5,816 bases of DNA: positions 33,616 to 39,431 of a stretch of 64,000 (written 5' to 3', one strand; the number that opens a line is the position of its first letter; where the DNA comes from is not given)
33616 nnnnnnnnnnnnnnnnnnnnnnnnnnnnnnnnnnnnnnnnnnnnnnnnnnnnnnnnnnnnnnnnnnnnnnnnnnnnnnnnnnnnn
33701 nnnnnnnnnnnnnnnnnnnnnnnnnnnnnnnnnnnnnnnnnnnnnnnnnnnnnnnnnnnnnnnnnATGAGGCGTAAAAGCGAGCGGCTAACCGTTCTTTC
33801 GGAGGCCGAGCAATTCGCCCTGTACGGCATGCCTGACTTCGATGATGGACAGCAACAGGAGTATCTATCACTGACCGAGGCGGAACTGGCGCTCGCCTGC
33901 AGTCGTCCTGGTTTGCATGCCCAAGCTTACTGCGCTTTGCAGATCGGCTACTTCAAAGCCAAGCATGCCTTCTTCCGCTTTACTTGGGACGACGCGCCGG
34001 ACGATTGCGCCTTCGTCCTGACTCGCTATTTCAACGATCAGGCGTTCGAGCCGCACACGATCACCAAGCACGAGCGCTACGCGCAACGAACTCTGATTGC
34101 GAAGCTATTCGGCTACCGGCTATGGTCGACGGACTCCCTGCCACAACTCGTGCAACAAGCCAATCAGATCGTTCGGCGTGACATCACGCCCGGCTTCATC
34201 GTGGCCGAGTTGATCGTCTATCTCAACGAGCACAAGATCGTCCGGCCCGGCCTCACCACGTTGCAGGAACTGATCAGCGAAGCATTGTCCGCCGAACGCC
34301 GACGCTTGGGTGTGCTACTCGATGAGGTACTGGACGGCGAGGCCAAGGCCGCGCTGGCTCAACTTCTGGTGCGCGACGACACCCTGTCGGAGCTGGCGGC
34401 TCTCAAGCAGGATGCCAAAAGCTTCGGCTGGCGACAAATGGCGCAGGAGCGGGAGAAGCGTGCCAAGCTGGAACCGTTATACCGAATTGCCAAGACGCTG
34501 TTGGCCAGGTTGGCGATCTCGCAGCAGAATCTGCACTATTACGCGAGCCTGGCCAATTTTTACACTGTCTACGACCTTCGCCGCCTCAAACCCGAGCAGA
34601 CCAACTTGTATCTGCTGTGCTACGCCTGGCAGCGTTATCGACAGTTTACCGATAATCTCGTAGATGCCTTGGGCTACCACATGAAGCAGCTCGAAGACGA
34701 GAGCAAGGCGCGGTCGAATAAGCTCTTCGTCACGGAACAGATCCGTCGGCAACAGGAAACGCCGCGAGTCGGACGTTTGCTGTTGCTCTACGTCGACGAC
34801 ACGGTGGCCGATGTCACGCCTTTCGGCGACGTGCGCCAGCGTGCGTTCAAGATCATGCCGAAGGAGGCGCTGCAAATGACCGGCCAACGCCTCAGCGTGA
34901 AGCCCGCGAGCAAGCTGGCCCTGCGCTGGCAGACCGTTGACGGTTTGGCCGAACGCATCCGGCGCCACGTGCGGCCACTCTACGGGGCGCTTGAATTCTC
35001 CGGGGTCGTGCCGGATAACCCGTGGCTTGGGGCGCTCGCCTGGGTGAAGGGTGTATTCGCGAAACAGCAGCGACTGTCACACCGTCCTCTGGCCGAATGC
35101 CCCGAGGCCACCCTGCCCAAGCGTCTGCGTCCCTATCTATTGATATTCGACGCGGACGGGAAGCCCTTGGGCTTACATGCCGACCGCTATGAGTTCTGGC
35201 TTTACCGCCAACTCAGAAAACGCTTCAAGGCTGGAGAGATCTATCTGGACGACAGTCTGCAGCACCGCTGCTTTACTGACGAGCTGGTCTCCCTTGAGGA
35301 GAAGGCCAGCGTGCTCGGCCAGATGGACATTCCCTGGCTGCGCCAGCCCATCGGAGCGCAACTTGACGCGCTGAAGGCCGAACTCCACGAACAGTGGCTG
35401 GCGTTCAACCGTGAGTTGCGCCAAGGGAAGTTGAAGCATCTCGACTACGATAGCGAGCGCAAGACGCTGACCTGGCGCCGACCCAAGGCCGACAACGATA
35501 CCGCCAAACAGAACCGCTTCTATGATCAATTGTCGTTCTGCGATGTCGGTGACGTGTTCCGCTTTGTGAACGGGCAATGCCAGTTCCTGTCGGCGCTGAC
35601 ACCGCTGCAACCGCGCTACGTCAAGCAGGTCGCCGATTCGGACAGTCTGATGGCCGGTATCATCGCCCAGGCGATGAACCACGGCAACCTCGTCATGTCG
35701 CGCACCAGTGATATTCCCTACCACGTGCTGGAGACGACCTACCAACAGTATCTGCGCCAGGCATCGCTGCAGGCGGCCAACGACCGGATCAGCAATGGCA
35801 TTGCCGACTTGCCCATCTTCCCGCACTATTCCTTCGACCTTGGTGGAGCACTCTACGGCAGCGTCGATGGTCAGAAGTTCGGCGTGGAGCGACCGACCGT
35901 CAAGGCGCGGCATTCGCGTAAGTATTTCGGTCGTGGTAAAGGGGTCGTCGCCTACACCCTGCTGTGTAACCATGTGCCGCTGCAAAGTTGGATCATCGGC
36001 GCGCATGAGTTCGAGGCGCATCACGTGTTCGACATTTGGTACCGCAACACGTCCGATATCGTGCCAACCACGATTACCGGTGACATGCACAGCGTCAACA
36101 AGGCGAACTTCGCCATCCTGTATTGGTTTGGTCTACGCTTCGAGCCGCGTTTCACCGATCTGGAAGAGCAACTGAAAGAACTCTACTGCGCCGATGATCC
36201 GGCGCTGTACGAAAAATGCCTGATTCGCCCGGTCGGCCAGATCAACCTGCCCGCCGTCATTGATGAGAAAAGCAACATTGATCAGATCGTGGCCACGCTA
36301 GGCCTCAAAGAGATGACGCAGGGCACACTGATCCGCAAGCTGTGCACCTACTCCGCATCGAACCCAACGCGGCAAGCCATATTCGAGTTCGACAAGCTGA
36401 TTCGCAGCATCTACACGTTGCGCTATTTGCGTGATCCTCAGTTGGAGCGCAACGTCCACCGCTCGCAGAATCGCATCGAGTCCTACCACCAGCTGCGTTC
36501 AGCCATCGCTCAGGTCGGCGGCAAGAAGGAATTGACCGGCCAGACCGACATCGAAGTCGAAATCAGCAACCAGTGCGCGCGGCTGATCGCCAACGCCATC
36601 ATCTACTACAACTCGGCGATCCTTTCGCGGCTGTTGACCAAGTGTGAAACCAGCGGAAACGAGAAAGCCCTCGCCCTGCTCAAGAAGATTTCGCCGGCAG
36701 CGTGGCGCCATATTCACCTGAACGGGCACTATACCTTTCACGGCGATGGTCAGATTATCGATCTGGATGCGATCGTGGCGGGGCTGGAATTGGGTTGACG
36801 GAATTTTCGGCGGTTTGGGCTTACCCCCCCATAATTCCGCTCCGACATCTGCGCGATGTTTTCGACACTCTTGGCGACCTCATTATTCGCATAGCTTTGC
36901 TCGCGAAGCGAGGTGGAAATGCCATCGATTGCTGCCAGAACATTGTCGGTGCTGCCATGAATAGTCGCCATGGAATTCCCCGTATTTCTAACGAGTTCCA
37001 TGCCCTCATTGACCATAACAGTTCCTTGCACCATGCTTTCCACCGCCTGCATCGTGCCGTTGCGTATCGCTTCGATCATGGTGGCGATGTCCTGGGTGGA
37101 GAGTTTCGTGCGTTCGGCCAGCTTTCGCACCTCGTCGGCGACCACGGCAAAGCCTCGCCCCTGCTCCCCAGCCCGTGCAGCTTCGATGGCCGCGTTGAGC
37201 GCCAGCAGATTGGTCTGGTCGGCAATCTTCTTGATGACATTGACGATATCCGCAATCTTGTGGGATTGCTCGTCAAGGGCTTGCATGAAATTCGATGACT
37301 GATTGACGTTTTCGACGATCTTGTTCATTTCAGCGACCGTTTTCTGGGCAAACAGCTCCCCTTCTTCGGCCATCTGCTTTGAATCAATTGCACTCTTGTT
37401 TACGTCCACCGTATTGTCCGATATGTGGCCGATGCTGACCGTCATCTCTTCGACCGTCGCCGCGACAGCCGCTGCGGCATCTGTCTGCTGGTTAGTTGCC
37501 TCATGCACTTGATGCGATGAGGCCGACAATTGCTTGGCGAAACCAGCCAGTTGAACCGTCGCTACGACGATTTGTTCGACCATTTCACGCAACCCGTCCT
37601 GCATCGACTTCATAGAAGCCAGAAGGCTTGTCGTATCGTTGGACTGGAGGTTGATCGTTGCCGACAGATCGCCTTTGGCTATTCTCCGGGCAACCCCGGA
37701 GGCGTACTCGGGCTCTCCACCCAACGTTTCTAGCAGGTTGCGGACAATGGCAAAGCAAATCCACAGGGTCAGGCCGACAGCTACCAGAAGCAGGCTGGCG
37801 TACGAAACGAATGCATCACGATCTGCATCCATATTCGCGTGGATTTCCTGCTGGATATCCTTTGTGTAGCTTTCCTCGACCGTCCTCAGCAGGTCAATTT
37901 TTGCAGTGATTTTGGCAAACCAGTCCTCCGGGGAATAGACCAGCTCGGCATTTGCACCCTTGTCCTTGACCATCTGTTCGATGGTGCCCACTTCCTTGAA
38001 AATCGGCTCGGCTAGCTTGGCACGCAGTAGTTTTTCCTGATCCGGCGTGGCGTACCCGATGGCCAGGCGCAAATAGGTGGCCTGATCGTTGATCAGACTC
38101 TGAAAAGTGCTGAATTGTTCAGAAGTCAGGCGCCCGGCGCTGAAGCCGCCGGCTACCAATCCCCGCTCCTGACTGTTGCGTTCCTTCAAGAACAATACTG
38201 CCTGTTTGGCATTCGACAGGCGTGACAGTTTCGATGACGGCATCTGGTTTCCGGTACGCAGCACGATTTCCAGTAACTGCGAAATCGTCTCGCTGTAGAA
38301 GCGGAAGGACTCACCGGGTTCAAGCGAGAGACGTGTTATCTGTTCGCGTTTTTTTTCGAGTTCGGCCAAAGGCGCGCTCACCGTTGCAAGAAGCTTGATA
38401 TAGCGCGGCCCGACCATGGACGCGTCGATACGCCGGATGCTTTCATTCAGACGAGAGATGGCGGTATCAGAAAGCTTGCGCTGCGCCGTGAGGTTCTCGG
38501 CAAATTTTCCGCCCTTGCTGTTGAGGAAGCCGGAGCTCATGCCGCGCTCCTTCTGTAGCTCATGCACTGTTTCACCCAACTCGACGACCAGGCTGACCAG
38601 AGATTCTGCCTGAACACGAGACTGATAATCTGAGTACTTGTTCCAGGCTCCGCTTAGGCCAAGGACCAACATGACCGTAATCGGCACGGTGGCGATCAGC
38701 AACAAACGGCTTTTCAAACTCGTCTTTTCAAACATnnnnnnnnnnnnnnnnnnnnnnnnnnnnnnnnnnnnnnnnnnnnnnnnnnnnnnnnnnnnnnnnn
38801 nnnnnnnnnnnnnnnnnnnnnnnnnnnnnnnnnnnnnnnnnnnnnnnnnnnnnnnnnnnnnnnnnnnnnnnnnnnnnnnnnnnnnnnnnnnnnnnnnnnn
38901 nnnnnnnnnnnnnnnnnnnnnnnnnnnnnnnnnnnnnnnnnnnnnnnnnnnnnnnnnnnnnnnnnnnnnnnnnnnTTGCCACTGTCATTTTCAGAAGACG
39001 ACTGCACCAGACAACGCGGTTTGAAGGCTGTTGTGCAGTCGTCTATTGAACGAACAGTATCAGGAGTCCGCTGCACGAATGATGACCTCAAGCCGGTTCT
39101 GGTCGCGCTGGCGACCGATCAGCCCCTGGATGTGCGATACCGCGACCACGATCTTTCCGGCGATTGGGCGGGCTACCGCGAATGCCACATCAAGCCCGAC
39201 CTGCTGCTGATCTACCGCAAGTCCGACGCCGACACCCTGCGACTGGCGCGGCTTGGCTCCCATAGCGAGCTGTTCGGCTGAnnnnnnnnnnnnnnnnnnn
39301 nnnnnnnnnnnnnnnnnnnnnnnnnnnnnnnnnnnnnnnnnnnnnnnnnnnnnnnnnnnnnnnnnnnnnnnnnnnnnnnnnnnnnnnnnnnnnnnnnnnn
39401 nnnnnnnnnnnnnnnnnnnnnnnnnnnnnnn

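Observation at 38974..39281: Orphan RelE/YafQ-type toxin whose candidate start codon is buried in a perfect 12-bp hairpin; no antitoxin gene seen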

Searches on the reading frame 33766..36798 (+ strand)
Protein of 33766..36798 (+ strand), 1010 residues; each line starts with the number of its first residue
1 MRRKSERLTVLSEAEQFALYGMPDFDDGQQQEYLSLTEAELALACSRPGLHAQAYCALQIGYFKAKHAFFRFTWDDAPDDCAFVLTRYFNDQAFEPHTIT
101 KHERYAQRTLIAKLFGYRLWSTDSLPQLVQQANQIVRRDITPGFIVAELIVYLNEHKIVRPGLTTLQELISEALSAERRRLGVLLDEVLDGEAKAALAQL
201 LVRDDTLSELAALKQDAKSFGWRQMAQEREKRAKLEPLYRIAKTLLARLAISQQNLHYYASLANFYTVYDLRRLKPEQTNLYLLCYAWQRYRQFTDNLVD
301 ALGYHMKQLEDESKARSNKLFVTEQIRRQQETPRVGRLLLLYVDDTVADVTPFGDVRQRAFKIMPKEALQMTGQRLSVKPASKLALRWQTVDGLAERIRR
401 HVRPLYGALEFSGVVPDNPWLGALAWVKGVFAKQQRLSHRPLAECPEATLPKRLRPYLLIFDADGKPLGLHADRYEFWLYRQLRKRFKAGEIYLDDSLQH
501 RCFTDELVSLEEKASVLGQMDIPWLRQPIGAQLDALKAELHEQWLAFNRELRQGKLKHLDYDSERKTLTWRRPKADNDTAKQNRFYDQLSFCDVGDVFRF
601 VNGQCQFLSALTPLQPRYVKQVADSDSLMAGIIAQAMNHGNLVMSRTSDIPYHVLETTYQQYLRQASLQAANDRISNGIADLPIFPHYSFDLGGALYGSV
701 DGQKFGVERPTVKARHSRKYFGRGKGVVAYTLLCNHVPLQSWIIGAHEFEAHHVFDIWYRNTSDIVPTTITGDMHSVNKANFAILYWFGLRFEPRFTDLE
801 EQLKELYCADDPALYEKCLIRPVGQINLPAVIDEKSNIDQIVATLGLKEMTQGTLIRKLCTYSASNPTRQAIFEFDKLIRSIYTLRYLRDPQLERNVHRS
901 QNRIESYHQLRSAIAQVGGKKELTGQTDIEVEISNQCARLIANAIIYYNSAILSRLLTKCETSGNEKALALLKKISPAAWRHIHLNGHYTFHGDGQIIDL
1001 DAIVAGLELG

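Call 87: search_protein_families(library=pfam, proteins=[window:33766-36798:+], max_evalue=0.00001)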
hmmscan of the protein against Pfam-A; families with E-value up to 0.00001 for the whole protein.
window:33766-36798:+ (1010 aa): 2 families
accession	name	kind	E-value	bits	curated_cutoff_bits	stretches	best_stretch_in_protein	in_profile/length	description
PF01526.23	DDE_Tnp_Tn3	-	1.4e-107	360.3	24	1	596-989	1-389/389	Tn3 transposase DDE domain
PF13700.11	DUF4158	-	2.3e-31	109.3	27.4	1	11-173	2-165/165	Domain of unknown function (DUF4158)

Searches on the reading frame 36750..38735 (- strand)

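Call 87: search_protein_families(library=pfam, proteins=[window:36750-38735:-], max_evalue=0.00001)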
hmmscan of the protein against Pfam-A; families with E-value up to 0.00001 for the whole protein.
window:36750-38735:- (661 aa): 2 families
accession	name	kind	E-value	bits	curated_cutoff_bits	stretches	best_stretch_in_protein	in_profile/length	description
PF08376.15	NIT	-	1.8e-53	182.8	24.9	1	56-295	2-239/239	Nitrate and nitrite sensing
PF00015.26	MCPsignal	-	7.4e-47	159.8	34.6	1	451-630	6-171/172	Methyl-accepting chemotaxis protein (MCP) signalling domain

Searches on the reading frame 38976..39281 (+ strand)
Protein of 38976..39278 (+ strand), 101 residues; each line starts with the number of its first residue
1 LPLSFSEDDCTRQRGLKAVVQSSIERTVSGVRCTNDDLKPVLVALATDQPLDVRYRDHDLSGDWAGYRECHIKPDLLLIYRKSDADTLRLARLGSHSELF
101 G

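Call 8: search_protein_families(library=pfam, proteins=[window:38976-39278:+], max_evalue=0.1)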
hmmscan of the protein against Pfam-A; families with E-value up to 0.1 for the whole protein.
window:38976-39278:+ (101 aa): 2 families
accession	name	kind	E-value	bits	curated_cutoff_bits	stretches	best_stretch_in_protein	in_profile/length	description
PF15738.11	YafQ_toxin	-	1.6e-26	92.9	30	1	32-101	20-88/88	Bacterial toxin of type II toxin-antitoxin system, YafQ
PF05016.21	ParE_toxin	-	5.3e-05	24.1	23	1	44-99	38-88/89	ParE toxin of type II toxin-antitoxin system, parDE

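Call 55: search_solved_structures(query=window:39033-39278:+, show_alignments=2, max_evalue=0.001)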
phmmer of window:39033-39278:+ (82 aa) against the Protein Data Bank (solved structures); distinct sequences matched with E-value up to 0.001: 11.
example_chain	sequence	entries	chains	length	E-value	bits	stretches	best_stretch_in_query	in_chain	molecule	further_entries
4nrn_A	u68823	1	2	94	1e-17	66.8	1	21-81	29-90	metal-bound toxin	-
2otr_A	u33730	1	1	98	1.1e-17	66.6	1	21-81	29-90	Hypothetical protein HP0892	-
4ltt_A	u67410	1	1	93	1.5e-17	66.2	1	18-81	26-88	Uncharacterized protein, toxin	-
1z8m_A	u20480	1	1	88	1.6e-17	66.1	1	18-81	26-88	conserved hypothetical protein HP0894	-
4ls4_A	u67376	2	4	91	1.3e-16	63.3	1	18-81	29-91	Uncharacterized protein, Toxin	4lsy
9lew_B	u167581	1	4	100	1.2e-14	57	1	22-81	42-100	Type II toxin-antitoxin system YafQ family toxin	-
4ml2_A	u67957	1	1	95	2.3e-13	52.9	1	20-82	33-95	mRNA interferase YafQ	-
4q2u_B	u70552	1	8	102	2.6e-13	52.7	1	22-82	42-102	mRNA interferase YafQ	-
4ml0_B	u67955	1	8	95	1.7e-12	50.1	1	20-82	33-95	Predicted toxin of the YafQ-DinJ toxin-antitoxin system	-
4mmg_A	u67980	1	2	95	3.2e-12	49.2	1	20-82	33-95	mRNA interferase YafQ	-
4mmj_A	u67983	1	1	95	2.4e-11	46.5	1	20-82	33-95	Addiction module toxin, RelE/StbE family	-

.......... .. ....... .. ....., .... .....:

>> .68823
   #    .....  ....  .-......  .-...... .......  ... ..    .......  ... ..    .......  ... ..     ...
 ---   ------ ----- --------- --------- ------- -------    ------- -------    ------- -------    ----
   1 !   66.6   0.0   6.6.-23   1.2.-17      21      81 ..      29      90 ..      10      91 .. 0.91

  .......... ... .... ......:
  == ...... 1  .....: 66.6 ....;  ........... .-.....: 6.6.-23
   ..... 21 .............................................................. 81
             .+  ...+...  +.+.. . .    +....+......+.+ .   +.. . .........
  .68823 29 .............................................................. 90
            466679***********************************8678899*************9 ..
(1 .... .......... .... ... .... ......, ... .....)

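Call 86: search_protein_families(library=ncbifam, proteins=[window:39033-39281:+], max_evalue=0.00001)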
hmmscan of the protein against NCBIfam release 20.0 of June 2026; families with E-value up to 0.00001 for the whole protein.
window:39033-39281:+ (82 aa): 2 families
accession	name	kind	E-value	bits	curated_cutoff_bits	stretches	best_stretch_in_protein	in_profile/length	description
TIGR00053.1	TIGR00053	subfamily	2.1e-19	69.9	87.25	1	18-81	27-91/92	YafQ family addiction module toxin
TIGR02385.1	RelE_StbE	subfamily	4.2e-19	68.8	27.9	1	10-81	17-88/88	type II toxin-antitoxin system mRNA interferase toxin, RelE/StbE family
